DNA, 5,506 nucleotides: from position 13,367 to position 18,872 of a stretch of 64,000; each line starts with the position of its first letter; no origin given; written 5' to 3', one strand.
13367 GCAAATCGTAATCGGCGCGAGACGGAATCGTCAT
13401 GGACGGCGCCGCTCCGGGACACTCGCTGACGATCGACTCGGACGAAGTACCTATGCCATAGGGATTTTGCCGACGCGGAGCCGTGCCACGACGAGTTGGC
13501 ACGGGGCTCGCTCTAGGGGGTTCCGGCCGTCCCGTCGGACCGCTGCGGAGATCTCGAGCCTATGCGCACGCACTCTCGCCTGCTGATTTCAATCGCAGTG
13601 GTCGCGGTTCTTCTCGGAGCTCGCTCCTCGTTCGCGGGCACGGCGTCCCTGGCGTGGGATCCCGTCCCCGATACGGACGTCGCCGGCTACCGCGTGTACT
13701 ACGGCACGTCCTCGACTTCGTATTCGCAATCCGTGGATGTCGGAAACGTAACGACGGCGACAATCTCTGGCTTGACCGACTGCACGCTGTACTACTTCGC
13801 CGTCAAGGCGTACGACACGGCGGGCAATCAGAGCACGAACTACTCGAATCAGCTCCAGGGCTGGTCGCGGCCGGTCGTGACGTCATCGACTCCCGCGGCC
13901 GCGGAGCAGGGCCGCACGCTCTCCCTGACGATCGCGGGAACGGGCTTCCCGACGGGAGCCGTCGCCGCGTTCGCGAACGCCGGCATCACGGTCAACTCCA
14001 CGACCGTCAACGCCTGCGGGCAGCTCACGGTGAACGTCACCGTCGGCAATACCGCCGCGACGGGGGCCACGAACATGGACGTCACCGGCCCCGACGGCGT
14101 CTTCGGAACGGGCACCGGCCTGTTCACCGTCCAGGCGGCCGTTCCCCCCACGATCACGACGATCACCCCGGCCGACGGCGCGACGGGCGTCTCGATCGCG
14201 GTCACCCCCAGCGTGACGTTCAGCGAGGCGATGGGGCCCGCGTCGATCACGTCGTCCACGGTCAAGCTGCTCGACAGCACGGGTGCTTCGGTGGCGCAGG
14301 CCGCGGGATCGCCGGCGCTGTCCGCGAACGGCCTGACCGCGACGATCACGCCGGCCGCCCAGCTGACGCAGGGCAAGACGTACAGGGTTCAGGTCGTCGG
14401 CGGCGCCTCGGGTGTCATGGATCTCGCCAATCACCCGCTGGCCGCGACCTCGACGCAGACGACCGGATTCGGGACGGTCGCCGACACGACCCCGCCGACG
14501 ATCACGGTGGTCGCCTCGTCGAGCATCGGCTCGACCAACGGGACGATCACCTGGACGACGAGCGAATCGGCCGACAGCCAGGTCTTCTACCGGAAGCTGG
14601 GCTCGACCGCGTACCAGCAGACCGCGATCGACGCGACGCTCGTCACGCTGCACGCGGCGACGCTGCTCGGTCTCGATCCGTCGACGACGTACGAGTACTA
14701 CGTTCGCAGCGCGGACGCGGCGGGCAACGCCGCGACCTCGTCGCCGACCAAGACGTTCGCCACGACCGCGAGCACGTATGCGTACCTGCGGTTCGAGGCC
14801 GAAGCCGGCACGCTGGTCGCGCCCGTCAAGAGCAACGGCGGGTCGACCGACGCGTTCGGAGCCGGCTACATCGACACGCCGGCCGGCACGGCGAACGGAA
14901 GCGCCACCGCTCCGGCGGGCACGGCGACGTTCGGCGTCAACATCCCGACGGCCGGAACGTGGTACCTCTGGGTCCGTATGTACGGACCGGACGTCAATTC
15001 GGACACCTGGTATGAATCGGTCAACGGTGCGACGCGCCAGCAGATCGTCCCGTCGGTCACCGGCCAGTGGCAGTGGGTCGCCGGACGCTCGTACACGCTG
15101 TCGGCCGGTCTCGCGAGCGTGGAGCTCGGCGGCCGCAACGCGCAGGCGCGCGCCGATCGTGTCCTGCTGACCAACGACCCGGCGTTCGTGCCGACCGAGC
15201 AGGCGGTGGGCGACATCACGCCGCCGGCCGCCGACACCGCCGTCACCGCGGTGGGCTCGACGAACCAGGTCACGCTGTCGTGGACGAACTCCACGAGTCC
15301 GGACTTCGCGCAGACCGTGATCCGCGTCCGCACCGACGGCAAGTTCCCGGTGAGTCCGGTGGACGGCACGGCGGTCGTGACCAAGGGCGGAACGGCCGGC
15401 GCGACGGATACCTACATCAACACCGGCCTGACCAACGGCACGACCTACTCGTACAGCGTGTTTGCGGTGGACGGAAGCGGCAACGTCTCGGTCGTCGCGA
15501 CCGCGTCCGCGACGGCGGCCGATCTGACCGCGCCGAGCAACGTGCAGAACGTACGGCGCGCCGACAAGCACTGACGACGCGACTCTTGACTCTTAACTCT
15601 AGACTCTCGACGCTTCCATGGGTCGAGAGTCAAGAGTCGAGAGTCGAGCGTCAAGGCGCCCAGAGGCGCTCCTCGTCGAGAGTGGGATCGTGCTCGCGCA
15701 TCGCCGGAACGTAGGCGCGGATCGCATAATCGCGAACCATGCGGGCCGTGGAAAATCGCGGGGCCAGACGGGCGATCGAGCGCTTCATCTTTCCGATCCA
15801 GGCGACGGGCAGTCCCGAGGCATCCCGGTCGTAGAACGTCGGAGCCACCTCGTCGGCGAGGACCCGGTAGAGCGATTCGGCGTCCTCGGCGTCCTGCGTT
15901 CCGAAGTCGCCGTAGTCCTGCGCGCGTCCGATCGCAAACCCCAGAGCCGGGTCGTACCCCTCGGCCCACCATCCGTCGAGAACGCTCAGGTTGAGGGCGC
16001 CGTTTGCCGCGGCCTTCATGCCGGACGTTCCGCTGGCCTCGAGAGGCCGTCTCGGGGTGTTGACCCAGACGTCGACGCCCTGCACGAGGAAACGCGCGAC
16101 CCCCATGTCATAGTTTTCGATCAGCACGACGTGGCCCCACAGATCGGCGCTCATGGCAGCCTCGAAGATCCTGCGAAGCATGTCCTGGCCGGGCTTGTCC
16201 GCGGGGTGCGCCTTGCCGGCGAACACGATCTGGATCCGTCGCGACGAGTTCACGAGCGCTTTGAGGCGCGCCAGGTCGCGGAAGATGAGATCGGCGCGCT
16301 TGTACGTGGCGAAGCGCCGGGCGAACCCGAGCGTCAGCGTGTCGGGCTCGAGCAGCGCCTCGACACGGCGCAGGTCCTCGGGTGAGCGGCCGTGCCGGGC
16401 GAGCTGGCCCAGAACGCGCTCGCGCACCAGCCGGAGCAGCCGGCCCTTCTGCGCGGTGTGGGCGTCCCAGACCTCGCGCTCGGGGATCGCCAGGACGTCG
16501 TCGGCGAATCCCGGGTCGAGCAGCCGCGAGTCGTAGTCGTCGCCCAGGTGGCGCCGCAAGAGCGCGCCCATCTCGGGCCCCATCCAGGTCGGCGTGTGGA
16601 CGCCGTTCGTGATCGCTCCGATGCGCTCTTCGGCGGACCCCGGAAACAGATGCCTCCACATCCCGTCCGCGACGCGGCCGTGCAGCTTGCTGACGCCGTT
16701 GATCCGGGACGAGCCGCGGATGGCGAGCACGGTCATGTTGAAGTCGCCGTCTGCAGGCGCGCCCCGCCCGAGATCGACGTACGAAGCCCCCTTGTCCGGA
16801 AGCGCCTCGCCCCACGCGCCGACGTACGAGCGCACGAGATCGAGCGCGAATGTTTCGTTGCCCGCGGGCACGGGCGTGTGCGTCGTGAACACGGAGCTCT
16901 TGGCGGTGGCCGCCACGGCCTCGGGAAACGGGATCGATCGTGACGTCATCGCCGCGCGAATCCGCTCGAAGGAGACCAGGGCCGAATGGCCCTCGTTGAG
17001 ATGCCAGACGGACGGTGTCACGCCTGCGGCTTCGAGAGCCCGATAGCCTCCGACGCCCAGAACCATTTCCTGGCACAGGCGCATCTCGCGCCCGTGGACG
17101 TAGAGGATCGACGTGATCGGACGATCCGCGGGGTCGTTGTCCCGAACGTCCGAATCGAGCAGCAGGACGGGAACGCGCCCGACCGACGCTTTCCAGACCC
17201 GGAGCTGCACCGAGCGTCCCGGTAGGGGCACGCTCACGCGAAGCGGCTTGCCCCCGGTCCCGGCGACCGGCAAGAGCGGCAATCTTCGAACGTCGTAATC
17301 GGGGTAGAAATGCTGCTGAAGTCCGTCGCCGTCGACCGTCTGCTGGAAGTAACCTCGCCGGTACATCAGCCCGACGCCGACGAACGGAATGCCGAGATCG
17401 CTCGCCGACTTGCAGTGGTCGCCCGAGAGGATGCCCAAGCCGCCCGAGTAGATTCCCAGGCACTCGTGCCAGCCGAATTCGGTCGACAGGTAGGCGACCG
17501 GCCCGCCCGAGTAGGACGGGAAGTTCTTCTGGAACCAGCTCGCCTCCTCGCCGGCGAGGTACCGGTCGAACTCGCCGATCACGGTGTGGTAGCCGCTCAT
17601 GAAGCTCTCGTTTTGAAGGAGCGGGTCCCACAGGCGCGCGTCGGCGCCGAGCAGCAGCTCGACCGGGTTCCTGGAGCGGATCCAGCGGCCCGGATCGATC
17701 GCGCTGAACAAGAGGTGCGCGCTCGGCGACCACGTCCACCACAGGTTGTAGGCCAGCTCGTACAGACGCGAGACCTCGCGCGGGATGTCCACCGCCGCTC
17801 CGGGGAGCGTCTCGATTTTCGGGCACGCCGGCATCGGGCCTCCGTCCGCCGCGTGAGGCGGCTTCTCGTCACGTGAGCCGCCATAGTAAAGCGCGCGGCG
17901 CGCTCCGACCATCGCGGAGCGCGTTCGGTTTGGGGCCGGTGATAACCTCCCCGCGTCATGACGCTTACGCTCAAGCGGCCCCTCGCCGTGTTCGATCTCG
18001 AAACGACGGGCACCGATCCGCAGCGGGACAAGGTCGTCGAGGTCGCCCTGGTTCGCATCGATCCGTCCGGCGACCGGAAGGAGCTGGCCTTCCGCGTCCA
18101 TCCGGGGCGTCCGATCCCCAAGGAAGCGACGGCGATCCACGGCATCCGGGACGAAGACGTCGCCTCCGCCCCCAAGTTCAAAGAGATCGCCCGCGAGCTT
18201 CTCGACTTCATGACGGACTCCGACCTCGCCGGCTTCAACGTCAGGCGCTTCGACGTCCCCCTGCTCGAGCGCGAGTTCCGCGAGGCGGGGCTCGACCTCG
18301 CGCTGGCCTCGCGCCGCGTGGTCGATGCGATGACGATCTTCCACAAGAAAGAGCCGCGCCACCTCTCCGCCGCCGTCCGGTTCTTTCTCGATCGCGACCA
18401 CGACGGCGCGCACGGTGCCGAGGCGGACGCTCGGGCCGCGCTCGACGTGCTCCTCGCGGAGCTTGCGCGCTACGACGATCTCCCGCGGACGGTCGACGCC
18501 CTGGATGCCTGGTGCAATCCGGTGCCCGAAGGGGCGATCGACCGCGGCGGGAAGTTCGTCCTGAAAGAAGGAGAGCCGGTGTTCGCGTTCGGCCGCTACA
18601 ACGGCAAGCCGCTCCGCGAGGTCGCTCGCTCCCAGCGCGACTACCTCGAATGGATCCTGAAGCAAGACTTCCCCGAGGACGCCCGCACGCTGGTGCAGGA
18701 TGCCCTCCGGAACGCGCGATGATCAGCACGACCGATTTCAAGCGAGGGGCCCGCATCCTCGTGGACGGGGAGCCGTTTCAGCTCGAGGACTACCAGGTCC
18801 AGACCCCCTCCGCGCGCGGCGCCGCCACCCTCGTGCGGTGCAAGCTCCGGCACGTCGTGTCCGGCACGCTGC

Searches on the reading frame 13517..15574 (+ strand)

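Call 24: search_protein_families(library=pfam, proteins=[window:13517-15574:+], max_evalue=0.0001)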
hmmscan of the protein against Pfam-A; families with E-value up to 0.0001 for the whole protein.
window:13517-15574:+ (685 aa): 5 families
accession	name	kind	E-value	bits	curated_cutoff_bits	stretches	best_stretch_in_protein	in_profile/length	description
PF16656.11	Pur_ac_phosph_N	-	5.8e-18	65.7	30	1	335-416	9-93/93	Purple acid Phosphatase, N-terminal domain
PF00041.27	fn3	-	1.4e-17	64.1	25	1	42-113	15-81/84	Fibronectin type III domain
PF13205.12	Big_5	-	3e-17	63.7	23.6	1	209-313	3-100/105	Bacterial Ig-like domain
PF10179.15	NDNF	-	1.4e-05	25.6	27.3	0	71-112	81-122/127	Neuron-derived neurotrophic factor, first Fn(III) domain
PF16389.11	DUF4998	-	6.5e-05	23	29.1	0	578-666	28-108/199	Domain of unknown function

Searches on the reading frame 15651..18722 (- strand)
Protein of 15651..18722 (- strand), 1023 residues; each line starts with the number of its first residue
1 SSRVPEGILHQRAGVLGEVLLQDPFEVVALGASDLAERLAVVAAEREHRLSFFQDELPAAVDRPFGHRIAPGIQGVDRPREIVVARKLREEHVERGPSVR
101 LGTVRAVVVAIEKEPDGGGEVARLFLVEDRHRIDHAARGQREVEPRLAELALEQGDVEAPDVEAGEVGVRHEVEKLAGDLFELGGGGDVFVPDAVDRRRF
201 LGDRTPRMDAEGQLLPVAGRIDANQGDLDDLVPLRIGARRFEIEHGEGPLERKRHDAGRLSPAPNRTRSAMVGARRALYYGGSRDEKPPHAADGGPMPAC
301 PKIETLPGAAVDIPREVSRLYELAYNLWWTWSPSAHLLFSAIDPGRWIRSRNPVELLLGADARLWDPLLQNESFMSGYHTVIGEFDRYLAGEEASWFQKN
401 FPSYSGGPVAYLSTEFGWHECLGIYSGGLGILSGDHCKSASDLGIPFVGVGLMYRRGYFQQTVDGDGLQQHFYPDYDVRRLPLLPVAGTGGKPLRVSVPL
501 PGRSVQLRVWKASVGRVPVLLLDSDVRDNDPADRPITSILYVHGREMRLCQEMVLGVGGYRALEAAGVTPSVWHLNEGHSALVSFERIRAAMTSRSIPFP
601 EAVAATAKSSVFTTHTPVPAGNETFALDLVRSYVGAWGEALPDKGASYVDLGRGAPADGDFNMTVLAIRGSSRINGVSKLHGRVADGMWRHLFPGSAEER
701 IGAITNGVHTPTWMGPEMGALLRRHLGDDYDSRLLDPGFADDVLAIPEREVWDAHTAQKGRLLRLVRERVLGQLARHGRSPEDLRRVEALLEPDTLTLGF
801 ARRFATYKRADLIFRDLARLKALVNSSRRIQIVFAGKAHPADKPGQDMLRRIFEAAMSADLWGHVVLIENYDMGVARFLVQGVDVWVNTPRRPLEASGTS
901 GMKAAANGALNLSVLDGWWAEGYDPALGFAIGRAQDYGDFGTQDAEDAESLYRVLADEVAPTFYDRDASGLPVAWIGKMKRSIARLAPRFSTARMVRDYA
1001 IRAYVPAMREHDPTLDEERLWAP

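Call 25: search_protein_families(library=pfam, proteins=[window:15651-18722:-], max_evalue=0.0001)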
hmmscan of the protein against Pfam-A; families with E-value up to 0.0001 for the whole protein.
window:15651-18722:- (1023 aa): 2 families
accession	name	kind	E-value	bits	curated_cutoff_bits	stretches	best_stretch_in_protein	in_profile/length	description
PF00343.26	Phosphorylase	-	7.9e-27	94.3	27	1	660-917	323-579/713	Carbohydrate phosphorylase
PF11897.13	DUF3417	-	3.1e-26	92.4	25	1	313-422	1-109/109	Protein of unknown function (DUF3417)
